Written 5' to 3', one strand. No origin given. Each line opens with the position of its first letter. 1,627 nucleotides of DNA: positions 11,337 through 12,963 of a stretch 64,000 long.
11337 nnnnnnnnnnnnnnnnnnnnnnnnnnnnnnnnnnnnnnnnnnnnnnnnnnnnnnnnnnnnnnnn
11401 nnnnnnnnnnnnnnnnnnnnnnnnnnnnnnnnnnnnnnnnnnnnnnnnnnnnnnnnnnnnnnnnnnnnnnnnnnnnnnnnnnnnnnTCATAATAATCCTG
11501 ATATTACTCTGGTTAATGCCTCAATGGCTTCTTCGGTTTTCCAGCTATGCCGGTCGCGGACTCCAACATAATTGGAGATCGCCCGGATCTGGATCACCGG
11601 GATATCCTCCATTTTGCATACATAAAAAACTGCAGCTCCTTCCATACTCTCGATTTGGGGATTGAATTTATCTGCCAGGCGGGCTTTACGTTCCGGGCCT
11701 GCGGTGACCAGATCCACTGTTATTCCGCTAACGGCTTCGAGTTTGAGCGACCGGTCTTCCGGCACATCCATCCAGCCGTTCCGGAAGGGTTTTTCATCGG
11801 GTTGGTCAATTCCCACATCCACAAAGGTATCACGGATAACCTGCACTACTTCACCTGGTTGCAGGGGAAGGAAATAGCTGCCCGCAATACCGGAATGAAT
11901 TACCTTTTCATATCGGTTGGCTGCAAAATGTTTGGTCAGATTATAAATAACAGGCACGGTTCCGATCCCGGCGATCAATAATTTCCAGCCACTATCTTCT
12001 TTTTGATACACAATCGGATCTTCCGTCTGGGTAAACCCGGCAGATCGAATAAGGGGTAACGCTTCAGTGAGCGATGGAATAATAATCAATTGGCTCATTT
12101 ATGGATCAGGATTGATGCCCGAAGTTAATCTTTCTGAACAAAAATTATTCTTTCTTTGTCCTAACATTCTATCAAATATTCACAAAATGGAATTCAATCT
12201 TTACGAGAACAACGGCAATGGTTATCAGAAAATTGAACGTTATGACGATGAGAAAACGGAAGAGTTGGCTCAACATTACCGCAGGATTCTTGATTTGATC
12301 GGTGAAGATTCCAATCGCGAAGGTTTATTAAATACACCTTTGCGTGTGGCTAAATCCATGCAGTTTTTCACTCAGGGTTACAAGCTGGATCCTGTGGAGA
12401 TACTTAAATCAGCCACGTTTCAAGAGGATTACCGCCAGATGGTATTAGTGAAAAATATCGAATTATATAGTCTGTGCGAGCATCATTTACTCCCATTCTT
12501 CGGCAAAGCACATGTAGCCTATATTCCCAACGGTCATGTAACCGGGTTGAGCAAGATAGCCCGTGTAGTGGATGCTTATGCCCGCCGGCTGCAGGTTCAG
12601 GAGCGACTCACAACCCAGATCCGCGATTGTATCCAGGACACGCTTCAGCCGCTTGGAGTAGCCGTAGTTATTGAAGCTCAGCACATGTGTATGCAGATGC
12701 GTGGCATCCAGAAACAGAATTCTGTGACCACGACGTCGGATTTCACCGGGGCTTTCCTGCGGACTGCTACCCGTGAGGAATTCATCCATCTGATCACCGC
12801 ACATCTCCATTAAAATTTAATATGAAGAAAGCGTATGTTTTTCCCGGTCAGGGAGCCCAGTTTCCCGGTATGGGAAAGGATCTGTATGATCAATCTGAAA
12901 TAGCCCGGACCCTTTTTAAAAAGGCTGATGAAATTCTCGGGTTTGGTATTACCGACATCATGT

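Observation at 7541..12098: Split LanB dehydratase in a tight operon with the futalosine-pathway genes mqnB and mqnD, with no precursor peptide, cyclase, protease or transporter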

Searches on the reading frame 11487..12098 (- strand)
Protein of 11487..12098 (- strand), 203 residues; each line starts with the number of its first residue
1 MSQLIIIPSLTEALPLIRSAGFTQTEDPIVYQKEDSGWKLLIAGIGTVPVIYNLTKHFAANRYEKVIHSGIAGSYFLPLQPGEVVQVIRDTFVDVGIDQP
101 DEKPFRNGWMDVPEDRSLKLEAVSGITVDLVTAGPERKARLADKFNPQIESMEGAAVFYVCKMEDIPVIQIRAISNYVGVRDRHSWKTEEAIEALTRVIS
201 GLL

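Call 3: search_protein_families(library=pfam, proteins=[window:11487-12098:-], max_evalue=0.01)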
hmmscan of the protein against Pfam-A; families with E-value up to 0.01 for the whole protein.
window:11487-12098:- (203 aa): 1 family
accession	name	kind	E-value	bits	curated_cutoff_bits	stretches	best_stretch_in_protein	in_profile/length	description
PF01048.26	PNP_UDP_1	-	1.1e-11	45.1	25.1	1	43-199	49-228/233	Phosphorylase superfamily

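Call 5: search_protein_families(library=ncbifam, proteins=[window:11487-12098:-], max_evalue=0.01)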
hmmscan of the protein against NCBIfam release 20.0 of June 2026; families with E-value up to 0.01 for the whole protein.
window:11487-12098:- (203 aa): 9 families
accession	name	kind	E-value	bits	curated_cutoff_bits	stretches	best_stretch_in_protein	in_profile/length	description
TIGR03664.1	fut_nucase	equivalog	2.6e-36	125.4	124.7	2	117-202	140-227/228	futalosine hydrolase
NF006087.0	PRK08236.1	equivalog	1.4e-20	73.9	213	2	126-201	137-213/219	futalosine hydrolase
NF004079.0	PRK05584.1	equivalog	2e-08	34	169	1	126-177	147-199/232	5'-methylthioadenosine/adenosylhomocysteine nucleosidase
NF004168.0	PRK05634.1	equivalog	2.1e-08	34.2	129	1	35-188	20-168/185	nucleosidase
NF011286.0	PRK14697.1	equivalog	9.5e-07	28.6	260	1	66-177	72-196/233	bifunctional 5'-methylthioadenosine/S-adenosylhomocysteine nucleosidase/phosphatase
TIGR01704.1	MTA_SAH-Nsdase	equivalog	1.1e-05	25.1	73.8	1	127-183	147-204/229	5'-methylthioadenosine/S-adenosylhomocysteine nucleosidase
NF005213.0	PRK06698.1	equivalog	3.4e-05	22.8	768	1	134-177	153-196/459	bifunctional 5'-methylthioadenosine/S-adenosylhomocysteine nucleosidase/phosphatase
TIGR03468.1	HpnG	hypoth_equivalog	5e-05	23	187.1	1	39-176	23-156/212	hopanoid-associated phosphorylase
TIGR01705.1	MTA_SAH-nuc-hyp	equivalog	0.0016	18.3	152.2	1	61-177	59-173/212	5'-methylthioadenosine/S-adenosylhomocysteine nucleosidase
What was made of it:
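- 11487..12098 (-): mqnB (futalosine hydrolase family, 203 aa). It is the first gene of the unit and overlaps mqnD by 4 nt. It carries an in-frame 14-aa deletion relative to all relatives. PF01048 and TIGR03664, 125.4 bits against a cut-off of 124.7 (calls 3, 5).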

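Call 49: search_protein_families(library=padloc, proteins=[window:11487-12098:-], max_evalue=0.01)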
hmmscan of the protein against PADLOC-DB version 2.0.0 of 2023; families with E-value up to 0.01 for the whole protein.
window:11487-12098:- (203 aa): 1 family
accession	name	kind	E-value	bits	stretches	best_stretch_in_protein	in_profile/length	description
PDLC00759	Effector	-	0.0011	15.6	1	148-178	444-474/506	PN-superfamily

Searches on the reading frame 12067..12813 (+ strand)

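Call 3: search_protein_families(library=pfam, proteins=[window:12067-12813:+], max_evalue=0.01)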
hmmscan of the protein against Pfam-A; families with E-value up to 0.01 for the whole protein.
window:12067-12813:+ (248 aa): 2 families
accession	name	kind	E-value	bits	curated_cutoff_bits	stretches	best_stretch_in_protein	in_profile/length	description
PF01227.27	GTP_cyclohydroI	-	3e-74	248.8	27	1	68-243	2-178/179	GTP cyclohydrolase I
PF14489.11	QueF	-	0.007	17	27.3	0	143-201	1-59/81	QueF-like protein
